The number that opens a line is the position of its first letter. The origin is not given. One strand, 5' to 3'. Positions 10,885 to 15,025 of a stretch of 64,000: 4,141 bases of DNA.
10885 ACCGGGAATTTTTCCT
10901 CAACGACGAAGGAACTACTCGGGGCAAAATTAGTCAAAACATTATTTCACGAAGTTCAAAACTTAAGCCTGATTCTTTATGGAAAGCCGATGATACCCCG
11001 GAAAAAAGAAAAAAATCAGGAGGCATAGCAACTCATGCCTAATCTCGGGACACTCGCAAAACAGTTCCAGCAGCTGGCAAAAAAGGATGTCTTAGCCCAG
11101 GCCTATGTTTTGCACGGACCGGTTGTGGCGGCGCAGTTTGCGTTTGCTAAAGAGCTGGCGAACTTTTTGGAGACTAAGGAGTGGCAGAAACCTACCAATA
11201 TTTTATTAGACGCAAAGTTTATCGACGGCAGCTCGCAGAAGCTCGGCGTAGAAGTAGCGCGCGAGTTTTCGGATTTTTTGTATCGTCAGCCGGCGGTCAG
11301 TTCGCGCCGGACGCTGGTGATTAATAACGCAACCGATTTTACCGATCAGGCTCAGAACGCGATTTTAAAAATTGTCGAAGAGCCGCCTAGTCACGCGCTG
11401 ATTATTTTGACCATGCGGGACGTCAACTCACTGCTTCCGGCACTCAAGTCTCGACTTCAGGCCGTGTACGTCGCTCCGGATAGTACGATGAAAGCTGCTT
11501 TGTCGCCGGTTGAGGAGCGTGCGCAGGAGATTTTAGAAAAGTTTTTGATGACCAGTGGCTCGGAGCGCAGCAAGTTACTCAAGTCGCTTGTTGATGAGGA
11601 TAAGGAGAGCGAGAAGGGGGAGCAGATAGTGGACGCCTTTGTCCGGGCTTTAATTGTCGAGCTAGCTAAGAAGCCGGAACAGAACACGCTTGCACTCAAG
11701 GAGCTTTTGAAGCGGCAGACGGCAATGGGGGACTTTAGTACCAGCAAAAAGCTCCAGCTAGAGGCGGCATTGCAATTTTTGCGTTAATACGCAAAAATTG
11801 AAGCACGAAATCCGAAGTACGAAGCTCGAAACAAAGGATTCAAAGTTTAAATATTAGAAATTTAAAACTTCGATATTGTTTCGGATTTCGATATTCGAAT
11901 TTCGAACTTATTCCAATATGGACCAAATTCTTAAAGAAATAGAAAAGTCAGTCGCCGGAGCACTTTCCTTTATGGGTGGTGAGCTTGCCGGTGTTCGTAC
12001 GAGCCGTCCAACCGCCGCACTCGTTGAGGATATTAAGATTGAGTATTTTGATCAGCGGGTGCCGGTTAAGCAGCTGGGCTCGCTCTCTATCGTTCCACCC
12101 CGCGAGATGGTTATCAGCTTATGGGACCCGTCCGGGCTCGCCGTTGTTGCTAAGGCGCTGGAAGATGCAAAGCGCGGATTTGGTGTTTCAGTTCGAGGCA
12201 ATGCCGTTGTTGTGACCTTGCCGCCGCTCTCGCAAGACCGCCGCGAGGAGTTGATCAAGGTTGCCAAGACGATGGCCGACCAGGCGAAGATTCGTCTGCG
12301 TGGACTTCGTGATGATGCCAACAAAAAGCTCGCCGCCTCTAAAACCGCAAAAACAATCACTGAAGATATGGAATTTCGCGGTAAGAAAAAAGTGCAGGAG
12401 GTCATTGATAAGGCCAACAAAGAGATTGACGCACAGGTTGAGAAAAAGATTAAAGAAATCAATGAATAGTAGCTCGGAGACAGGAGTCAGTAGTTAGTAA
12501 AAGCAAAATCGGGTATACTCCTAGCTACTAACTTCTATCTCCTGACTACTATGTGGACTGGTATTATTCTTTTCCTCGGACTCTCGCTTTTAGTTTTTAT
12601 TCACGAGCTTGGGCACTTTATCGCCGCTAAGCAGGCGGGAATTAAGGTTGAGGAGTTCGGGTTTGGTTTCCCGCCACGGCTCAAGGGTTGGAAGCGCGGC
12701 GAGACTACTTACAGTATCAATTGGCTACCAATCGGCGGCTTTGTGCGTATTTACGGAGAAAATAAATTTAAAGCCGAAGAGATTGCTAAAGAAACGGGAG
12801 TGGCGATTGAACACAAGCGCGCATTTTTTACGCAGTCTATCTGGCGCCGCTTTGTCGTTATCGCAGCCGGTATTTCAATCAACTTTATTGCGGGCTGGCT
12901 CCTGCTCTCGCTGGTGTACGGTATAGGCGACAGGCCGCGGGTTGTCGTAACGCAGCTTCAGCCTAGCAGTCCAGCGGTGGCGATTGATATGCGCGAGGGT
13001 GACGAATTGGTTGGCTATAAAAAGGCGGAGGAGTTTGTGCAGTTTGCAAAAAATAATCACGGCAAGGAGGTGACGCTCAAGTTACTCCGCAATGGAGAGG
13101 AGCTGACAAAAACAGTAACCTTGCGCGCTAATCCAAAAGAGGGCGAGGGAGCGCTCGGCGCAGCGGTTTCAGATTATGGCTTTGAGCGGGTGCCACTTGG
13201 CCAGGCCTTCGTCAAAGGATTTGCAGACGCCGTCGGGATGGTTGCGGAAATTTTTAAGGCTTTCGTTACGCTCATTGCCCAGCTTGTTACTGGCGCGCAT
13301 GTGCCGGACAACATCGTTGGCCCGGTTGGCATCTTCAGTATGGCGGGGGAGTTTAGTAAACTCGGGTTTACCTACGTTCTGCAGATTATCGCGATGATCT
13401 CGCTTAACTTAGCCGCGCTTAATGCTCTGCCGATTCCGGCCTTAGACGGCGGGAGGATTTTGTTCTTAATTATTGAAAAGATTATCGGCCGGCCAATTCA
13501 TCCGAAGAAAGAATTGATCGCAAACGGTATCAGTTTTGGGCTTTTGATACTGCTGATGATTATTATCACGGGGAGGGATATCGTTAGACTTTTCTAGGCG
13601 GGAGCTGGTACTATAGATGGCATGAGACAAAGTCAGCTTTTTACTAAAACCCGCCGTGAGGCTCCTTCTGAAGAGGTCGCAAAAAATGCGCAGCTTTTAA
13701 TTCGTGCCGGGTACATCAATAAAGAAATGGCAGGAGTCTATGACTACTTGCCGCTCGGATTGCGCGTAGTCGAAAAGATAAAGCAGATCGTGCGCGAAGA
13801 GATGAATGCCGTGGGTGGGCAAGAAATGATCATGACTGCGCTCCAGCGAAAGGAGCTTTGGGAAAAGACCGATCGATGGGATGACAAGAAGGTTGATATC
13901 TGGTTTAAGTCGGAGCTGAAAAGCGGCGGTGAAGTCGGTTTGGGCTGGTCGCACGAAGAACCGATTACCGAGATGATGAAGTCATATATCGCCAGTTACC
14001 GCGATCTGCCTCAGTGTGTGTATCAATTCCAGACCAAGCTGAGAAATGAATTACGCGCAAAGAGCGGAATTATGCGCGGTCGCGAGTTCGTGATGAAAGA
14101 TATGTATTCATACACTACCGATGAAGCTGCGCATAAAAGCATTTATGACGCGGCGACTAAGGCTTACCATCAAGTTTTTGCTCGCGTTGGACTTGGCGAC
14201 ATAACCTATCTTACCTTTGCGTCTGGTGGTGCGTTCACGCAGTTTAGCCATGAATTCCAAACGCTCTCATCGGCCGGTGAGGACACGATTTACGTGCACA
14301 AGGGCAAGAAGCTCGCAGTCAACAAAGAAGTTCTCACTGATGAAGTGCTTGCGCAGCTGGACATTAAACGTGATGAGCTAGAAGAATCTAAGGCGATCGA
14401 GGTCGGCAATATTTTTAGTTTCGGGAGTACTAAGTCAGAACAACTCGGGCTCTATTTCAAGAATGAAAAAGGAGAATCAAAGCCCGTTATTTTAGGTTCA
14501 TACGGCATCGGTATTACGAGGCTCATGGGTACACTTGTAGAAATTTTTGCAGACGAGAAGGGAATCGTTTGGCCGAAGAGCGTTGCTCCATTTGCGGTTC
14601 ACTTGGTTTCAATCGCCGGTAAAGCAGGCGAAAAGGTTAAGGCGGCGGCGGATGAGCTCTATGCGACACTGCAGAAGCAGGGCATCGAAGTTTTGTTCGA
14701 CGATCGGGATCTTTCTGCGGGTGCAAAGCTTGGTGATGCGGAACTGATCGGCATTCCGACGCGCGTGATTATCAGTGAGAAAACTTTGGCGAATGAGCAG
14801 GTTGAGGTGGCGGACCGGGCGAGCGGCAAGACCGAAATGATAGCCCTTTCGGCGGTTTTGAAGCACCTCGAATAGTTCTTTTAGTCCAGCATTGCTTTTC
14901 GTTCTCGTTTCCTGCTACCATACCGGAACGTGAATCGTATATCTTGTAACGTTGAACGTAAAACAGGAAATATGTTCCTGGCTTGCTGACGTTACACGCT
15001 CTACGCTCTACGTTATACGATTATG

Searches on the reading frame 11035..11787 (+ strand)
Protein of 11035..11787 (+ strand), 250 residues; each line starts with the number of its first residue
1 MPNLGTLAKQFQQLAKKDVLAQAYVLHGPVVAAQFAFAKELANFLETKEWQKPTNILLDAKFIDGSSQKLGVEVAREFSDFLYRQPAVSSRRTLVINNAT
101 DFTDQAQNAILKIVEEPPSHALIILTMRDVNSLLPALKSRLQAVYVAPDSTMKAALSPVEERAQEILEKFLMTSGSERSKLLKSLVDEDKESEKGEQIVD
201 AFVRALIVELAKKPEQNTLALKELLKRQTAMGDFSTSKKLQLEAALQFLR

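Call 75: search_protein_families(library=pfam, proteins=[window:11035-11787:+])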
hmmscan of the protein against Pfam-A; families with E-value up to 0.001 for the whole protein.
window:11035-11787:+ (250 aa): 1 family
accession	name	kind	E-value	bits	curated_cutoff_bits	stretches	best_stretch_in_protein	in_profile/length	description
PF13177.12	DNA_pol3_delta2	-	1e-23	84.5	27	1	7-148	5-159/161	DNA polymerase III, delta subunit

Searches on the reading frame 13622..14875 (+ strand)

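Call 75: search_protein_families(library=pfam, proteins=[window:13622-14875:+])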
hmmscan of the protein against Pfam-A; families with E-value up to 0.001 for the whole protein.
window:13622-14875:+ (417 aa): 2 families
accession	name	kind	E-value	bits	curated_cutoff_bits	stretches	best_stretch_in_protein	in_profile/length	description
PF00587.30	tRNA-synt_2b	-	2.9e-24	86.5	29.3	1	102-308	8-178/179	tRNA synthetase class II core domain (G, H, P, S and T)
PF03129.25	HGTP_anticodon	-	9e-18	64.7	21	1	332-416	8-91/94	Anticodon binding domain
